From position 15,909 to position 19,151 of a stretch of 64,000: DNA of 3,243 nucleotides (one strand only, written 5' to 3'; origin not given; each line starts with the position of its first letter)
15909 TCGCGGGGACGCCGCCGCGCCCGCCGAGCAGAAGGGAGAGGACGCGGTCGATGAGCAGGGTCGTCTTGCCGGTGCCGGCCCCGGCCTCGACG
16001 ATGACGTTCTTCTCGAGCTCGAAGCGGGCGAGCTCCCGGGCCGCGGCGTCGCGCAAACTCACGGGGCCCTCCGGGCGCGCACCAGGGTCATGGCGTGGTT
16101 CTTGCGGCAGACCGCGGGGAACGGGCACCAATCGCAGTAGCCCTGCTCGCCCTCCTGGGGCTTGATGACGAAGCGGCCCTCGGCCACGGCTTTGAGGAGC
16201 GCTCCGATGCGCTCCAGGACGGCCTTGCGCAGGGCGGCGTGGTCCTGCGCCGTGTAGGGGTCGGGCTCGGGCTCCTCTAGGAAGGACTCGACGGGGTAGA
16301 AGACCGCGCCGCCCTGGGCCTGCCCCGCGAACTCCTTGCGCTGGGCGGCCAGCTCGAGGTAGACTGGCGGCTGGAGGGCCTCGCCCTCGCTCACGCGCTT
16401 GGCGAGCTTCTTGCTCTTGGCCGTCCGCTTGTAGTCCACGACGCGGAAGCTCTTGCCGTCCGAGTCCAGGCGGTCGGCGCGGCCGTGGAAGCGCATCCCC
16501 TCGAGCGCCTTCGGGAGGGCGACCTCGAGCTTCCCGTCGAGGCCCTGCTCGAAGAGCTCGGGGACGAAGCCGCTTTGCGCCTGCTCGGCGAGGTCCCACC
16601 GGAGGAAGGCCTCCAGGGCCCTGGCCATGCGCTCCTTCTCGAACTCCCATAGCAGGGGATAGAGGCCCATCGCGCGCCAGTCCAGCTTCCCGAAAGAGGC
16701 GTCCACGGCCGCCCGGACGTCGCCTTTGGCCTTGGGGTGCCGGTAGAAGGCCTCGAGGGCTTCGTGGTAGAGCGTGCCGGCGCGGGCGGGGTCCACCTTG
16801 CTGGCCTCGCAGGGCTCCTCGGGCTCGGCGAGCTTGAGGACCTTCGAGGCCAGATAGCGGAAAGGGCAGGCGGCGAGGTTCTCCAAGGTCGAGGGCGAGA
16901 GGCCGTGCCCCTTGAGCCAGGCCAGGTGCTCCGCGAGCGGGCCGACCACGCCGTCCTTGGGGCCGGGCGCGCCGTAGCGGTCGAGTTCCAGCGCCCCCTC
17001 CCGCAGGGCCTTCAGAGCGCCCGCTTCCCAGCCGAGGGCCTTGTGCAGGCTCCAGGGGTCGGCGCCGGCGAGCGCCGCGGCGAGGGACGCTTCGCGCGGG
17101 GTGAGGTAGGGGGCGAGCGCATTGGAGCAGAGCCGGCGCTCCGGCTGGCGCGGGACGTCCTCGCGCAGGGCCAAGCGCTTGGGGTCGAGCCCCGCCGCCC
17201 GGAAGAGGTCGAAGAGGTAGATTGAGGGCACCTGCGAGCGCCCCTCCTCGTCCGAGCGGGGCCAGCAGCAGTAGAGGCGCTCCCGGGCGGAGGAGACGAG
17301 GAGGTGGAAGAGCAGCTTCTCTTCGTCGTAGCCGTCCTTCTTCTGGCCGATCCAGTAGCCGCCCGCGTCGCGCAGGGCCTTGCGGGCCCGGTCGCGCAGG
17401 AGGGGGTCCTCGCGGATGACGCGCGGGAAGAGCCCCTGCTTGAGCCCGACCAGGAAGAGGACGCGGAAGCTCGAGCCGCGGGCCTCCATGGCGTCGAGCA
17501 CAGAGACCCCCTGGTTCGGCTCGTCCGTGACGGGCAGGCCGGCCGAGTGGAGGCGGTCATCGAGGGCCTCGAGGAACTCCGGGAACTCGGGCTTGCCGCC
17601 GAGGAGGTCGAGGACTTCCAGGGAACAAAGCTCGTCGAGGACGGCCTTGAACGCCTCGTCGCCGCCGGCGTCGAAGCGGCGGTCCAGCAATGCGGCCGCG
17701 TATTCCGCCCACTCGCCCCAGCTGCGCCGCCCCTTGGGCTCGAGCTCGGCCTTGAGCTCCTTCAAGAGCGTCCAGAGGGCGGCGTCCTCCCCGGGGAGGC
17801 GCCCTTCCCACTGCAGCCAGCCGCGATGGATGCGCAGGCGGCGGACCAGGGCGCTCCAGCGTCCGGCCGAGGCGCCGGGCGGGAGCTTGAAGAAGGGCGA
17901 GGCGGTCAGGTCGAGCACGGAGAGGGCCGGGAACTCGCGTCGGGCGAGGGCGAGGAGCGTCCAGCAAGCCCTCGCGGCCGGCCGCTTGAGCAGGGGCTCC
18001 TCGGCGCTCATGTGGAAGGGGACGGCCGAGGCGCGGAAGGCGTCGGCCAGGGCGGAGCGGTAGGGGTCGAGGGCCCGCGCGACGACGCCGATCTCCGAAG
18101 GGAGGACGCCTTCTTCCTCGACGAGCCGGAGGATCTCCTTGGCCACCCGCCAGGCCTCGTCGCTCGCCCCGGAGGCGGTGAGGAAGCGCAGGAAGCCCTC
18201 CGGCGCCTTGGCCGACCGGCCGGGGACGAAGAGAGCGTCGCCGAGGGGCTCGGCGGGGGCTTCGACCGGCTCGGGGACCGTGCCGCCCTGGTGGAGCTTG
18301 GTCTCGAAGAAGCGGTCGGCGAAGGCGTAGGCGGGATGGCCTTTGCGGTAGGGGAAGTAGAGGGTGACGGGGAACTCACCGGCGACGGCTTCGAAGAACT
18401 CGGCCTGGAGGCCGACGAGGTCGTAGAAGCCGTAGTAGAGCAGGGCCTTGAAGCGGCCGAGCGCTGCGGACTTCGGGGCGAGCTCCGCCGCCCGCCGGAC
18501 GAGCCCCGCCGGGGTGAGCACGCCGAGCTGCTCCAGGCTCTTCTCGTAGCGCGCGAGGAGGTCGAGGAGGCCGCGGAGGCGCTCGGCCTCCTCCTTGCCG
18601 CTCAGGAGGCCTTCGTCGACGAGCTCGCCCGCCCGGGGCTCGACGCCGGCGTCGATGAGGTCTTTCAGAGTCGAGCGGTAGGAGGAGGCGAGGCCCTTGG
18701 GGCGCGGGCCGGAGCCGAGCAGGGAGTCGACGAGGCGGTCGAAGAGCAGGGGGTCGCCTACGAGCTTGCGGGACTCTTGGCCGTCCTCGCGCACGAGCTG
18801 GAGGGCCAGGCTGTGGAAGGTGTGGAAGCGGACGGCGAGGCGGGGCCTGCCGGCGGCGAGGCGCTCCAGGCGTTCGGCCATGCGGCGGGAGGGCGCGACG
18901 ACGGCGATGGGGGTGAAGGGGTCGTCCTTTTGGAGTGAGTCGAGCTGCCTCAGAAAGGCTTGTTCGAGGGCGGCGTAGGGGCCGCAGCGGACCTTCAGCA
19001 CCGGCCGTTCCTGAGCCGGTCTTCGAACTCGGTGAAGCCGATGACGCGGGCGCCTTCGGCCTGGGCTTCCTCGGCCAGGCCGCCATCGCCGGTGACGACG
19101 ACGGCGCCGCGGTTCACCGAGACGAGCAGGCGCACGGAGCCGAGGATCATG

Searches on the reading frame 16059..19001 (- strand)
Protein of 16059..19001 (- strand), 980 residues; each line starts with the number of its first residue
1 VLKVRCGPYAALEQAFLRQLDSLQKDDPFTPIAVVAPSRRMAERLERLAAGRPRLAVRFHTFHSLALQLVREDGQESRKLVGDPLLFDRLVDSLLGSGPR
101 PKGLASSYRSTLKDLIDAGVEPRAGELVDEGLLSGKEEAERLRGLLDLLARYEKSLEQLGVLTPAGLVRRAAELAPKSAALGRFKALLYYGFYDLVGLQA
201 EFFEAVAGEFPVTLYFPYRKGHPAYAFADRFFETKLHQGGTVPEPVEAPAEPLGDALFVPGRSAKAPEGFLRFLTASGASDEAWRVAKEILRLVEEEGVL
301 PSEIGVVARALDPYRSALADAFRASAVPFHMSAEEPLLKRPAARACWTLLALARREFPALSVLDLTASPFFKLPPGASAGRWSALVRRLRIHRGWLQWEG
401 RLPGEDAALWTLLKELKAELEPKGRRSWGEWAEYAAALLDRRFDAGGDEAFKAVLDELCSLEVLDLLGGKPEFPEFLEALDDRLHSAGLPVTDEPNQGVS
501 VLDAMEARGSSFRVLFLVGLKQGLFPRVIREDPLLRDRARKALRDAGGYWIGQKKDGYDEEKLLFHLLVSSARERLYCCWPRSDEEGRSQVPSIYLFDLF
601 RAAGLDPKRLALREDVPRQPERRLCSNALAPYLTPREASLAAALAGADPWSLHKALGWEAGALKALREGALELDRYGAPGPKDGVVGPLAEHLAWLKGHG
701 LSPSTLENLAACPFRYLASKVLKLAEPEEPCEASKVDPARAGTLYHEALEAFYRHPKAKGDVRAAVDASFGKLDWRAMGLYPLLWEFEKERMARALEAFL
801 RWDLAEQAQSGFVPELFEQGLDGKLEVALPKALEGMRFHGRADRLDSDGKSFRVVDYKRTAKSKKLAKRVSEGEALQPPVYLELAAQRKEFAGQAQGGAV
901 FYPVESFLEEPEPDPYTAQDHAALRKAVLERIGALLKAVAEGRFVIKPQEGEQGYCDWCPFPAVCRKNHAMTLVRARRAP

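Call 8: search_protein_families(library=pfam, proteins=[window:16059-19001:-], max_evalue=0.001)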
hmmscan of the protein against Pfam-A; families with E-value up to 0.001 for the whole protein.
window:16059-19001:- (980 aa): 2 families
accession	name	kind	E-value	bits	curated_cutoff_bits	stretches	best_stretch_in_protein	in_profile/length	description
PF12705.13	PDDEXK_1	-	3.2e-39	135.8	22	1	701-966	2-247/247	PD-(D/E)XK nuclease superfamily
PF13361.12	UvrD_C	-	0.00026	21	25.6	0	506-580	294-347/350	UvrD-like helicase C-terminal domain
